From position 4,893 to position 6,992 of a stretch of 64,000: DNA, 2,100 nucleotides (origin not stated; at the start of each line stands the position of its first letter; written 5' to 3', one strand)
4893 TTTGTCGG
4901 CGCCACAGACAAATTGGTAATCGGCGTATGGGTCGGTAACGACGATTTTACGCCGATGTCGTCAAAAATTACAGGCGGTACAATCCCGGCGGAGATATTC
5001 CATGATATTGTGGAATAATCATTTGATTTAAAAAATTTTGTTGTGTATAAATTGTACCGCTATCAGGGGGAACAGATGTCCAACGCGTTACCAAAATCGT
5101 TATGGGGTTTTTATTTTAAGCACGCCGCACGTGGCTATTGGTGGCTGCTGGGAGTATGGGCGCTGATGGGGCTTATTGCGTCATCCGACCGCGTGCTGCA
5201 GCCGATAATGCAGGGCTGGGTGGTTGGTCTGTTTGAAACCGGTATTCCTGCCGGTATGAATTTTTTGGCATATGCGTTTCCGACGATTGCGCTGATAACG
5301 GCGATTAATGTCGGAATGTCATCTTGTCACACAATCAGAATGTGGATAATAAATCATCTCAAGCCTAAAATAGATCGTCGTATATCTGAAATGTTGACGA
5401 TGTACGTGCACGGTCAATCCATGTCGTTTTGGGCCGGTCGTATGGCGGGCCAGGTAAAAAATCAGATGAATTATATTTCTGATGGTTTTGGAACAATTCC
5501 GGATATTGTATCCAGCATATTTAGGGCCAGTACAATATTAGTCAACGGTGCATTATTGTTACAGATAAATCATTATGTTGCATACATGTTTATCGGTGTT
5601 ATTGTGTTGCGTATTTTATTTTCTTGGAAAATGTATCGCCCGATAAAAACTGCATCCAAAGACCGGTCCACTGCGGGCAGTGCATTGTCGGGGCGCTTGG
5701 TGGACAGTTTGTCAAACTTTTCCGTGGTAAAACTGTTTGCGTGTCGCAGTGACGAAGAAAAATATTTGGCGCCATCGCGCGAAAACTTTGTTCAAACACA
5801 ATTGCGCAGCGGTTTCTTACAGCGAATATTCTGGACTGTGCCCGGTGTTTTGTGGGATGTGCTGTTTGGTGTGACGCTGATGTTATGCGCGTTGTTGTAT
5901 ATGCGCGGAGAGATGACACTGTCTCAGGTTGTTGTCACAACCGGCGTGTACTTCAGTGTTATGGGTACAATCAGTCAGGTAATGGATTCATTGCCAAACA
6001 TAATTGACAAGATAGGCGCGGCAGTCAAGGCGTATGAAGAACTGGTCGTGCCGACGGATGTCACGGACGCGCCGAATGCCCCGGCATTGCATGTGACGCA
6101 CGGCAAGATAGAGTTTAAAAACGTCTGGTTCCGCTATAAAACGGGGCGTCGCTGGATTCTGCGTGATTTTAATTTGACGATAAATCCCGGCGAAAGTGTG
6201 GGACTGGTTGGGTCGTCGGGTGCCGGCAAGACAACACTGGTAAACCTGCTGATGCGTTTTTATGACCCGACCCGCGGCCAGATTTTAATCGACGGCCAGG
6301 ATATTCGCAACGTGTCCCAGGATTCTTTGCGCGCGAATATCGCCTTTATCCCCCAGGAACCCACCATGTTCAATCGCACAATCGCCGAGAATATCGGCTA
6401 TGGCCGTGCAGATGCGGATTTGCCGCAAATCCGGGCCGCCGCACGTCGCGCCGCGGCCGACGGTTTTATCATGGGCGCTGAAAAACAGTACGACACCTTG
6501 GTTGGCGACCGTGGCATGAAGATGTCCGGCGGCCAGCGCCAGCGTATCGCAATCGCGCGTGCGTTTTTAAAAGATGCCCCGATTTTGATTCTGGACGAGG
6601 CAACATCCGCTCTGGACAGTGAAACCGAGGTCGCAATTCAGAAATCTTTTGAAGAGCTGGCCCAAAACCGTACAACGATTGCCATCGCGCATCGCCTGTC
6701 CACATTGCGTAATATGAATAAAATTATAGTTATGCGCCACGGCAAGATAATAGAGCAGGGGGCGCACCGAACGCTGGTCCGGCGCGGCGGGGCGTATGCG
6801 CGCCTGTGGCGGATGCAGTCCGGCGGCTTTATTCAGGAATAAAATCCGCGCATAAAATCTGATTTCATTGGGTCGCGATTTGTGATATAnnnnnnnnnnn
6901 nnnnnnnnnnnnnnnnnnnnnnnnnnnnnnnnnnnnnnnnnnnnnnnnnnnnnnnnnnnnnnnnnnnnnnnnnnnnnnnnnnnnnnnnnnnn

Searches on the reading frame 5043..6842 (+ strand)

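Call 28: search_protein_families(library=pfam, proteins=[window:5043-6842:+], max_evalue=0.001)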
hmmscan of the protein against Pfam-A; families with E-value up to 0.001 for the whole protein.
window:5043-6842:+ (599 aa): 5 families
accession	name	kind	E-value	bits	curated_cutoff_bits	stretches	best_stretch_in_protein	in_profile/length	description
PF00005.33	ABC_tran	-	1.1e-36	127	25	1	373-522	1-137/137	ABC transporter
PF00664.28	ABC_membrane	-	2.4e-17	64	28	1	80-305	42-268/274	ABC transporter transmembrane region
PF02463.25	SMC_N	-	1.8e-07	31.3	40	1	411-566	108-213/220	RecF/RecN/SMC N terminal domain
PF13191.12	AAA_16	-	0.00056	20.9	32.6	1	384-534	25-154/167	AAA ATPase domain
PF13401.12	AAA_22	-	0.00097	19.9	27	0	388-524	10-96/130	AAA domain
